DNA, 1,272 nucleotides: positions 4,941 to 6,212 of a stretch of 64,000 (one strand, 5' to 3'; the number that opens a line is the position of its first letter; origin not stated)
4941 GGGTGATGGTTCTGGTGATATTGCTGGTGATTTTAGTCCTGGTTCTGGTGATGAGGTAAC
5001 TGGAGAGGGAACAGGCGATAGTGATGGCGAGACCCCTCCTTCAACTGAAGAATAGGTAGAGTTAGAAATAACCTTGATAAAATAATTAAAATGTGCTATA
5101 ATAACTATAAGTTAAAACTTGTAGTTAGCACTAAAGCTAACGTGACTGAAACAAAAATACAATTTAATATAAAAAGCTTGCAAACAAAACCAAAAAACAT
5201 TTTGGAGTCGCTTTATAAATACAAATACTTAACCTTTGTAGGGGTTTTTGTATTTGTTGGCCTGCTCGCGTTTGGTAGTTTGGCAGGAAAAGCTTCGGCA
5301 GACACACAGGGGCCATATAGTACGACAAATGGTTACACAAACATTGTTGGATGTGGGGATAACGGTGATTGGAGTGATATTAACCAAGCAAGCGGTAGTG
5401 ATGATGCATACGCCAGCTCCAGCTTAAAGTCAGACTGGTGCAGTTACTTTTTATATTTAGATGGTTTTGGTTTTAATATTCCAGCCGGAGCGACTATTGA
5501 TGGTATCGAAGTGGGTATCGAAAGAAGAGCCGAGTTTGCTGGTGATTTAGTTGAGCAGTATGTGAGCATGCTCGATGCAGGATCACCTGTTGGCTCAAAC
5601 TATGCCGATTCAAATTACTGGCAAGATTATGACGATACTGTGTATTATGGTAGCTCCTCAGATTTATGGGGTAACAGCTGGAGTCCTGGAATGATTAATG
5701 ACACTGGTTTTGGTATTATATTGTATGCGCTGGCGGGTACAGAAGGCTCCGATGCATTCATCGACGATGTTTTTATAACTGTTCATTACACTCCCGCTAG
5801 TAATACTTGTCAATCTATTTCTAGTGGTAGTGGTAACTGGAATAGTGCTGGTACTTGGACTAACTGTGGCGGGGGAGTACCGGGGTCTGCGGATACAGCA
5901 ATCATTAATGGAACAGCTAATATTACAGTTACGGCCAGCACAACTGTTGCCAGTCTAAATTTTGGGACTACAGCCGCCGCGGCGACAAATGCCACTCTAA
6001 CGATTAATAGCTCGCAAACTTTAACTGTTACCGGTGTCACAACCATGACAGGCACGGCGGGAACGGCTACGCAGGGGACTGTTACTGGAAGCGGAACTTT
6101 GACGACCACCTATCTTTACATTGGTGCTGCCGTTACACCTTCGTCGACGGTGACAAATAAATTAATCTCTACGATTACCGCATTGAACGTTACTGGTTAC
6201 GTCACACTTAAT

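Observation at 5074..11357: Giant 2,000+ aa secreted protein whose annotated ATG lies inside its own promoter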

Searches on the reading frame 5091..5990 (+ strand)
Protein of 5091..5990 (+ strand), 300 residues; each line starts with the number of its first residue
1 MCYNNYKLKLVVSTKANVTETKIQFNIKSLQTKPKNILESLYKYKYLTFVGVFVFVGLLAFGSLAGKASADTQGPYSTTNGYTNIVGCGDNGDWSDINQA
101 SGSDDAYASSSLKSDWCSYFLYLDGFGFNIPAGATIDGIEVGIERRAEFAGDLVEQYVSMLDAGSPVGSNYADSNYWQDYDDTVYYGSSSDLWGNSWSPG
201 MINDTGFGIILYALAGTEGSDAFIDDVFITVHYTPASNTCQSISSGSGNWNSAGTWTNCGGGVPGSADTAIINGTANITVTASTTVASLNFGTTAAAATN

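Call 14: find_homologous_proteins(query=window:5091-5972:+)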
Query seq(294 aa) (294 aa): 24 proteins with E <= 0.001 among 1934 candidates.
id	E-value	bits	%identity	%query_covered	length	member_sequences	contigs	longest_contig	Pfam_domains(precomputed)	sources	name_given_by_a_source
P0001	4.1e-26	110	42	48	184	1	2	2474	-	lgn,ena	-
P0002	2.7e-22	98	39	49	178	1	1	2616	-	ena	-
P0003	7.2e-20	90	40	55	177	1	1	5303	-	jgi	-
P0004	2.5e-19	88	37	50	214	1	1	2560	-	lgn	-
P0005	2.1e-16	78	36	52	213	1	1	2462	-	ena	-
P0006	7.3e-16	77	37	51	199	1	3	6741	-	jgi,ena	-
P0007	8.7e-16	76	37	52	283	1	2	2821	-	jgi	-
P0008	1.8e-15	75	37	51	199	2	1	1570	-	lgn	-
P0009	2.2e-15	75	35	56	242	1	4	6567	-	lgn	-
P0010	2.9e-15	75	34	60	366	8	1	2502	-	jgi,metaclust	metaclust:\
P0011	7.3e-15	73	32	55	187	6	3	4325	-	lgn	-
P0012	9.4e-15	73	31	71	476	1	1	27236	-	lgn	-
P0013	1.2e-12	66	37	52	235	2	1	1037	-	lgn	-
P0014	1.4e-12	66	36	52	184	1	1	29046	-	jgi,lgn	jgi:hypothetical protein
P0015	1.8e-12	65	33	57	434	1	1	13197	-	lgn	-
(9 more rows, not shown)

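Call 17: find_related_loci(query=window:5091-5990:+, collection=metagenome_contigs, flank=6000)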
Query window:5091-5990:+ (300 aa) in metagenome_contigs; peptide patterns used: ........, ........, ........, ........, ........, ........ (x = any residue, [..] = any of these).
84 stretches matched a pattern; 6 encode a relative of the query (tblastn E <= 1e-3); 6 distinct loci.
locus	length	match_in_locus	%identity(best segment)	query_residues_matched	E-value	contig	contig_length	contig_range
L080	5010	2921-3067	59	241-289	2e-12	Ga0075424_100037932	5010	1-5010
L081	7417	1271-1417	53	241-289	3e-11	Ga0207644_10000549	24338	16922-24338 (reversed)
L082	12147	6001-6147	53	241-289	4e-11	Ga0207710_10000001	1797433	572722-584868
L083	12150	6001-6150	56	237-288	2e-10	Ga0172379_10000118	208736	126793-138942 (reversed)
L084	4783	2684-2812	64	247-289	4e-9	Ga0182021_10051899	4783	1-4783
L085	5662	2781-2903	46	233-273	8e-8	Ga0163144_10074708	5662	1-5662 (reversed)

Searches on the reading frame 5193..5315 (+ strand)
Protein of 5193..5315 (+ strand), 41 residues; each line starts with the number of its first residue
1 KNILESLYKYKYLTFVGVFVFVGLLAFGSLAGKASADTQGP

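Call 73: find_homologous_proteins(query=A3, max_evalue=0.01)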
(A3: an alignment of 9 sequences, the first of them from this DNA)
Query A3 (9 sequences): 1264 candidates shared short words with the query, none scored E <= 0.01.

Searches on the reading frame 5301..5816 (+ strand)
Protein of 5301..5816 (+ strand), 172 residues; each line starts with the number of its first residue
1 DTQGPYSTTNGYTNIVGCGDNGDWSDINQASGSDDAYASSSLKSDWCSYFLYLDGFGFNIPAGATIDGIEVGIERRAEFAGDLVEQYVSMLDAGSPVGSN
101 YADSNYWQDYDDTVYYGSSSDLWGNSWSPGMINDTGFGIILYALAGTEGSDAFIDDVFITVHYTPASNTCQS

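Call 60: predict_structure(alignment_id=A1)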
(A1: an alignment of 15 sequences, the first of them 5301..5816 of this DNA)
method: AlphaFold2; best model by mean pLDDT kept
length: 172 residues; sequences in the alignment: 15
mean_pLDDT: 90.0   pTM: 0.85
mean pLDDT of the five models: 90.0, 89.8, 87.1, 87.1, 85.8
residues with pLDDT >= 90: 126; 70-90: 34; 50-70: 12; < 50: 0
segments of 3 or more residues with pLDDT < 50: none
pLDDT, mean of each block of 10 residues (from residue 1): 75 68 90 92 91 93 97 95 92 93 91 96 97 95 91 96 86 56
secondary structure, 60 per line:
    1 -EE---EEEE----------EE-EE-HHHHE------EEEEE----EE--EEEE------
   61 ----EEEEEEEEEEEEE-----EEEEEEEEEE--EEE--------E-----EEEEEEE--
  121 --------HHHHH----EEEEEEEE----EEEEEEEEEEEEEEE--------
elements in order: E7-10 H27-30 E38-42 E51-54 E65-77 E83-92 E95-97 E112-118 H129-133 E138-145 E150-164

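Call 63: fold_search(model_id=the predicted structure, library=pdb)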
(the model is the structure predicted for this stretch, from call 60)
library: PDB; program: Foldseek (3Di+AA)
matches with E <= 10: 1412; with E <= 0.001: 0
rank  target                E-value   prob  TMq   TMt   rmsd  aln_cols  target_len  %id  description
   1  1gu3_A                1.2e-03  1.00  0.45  0.52   5.4       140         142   11  CBM4 structure and function (released 2002-09-26)
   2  8okh_A                1.2e-03  0.92  0.28  0.28   8.3       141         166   18  Crystal structure of Bdellovibrio bacteriovorus Bd1399 (released 2023-10-25)
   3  8okh_B                1.3e-03  0.98  0.33  0.33   7.2       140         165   18  Crystal structure of Bdellovibrio bacteriovorus Bd1399 (released 2023-10-25)
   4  2xom_A                1.5e-03  1.00  0.42  0.48   4.9       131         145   16  Atomic resolution structure of TmCBM61 in complex with beta-1,4- galactotriose (released 2010-09-08)
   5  8q2a_A                2.0e-03  0.92  0.30  0.24  10.8       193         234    8  TtX122B - A domain of unknown function from the Teredinibacter turnerae protein TERTU_2913 (released 2024-03-13)
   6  6r3m_A                2.2e-03  1.00  0.46  0.46   7.2       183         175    9  Family 11 Carbohydrate-Binding Module from Clostridium thermocellum in complex with beta-1,3-1,4-mixed-linked tetrasac (released 2020-02-05)
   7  1v0a                  2.3e-03  1.00  0.44  0.44   7.7       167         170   12  Family 11 Carbohydrate-Binding Module of cellulosomal cellulase Lic26A-Cel5E of Clostridium thermocellum (released 2005-01-12)
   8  2zey_A                2.3e-03  1.00  0.37  0.43   7.0       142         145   11  Family 16 carbohydrate binding module (released 2008-03-04)
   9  1ulo                  2.7e-03  1.00  0.45  0.49   5.3       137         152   13  N-TERMINAL CELLULOSE-BINDING DOMAIN FROM CELLULOMONAS FIMI BETA-1,4-GLUCANASE C, NMR, MINIMIZED AVERAGE STRUCTURE (released 1997-04-01)
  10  9eui_D                2.7e-03  1.00  0.42  0.23   5.6       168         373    8  Cryo-EM structure of Staphylococcus aureus bacteriophage phi812 baseplate in the post-contraction state - complete (released 2025-04-09)
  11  2lro_MODEL_1_A        2.9e-03  0.99  0.38  0.38   7.7       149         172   11  Solution structure, dynamics and binding studies of CtCBM11 (released 2013-02-06)
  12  2xon_L                3.6e-03  1.00  0.39  0.45   6.0       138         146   13  Structure of TmCBM61 in complex with beta-1,4-galactotriose at 1.4 A resolution (released 2010-09-08)
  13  6r31_A                3.6e-03  1.00  0.44  0.44   7.6       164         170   10  Family 11 Carbohydrate-Binding Module from Clostridium thermocellum in complex with beta-1,3-1,4-mixed-linked tetrasac (released 2020-02-05)
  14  9jsk_B                3.8e-03  0.99  0.38  0.18   9.2       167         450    9  Clostridium perfringens iota toxin pore Ib in prepore IV state (released 2025-05-14)
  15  3s30_A                4.0e-03  1.00  0.41  0.30  10.2       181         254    8  Crystal structure of a putative glycoside hydrolase (BVU_0247) from Bacteroides vulgatus ATCC 8482 at 2.46 A resolutio (released 2011-06-08)
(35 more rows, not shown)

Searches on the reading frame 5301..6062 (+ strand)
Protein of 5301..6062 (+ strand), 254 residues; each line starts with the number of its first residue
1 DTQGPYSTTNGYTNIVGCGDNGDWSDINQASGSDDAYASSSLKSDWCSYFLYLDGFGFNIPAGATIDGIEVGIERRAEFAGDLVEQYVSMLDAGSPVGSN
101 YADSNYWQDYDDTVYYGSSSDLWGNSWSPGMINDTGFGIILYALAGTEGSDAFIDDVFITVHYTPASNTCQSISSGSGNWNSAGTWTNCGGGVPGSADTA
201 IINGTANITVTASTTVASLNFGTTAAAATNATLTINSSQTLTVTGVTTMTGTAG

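Call 8: search_protein_families(library=pfam, proteins=[window:5301-6062:+], max_evalue=1)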
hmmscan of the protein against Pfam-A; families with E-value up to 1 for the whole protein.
seq(254 aa): 0 families
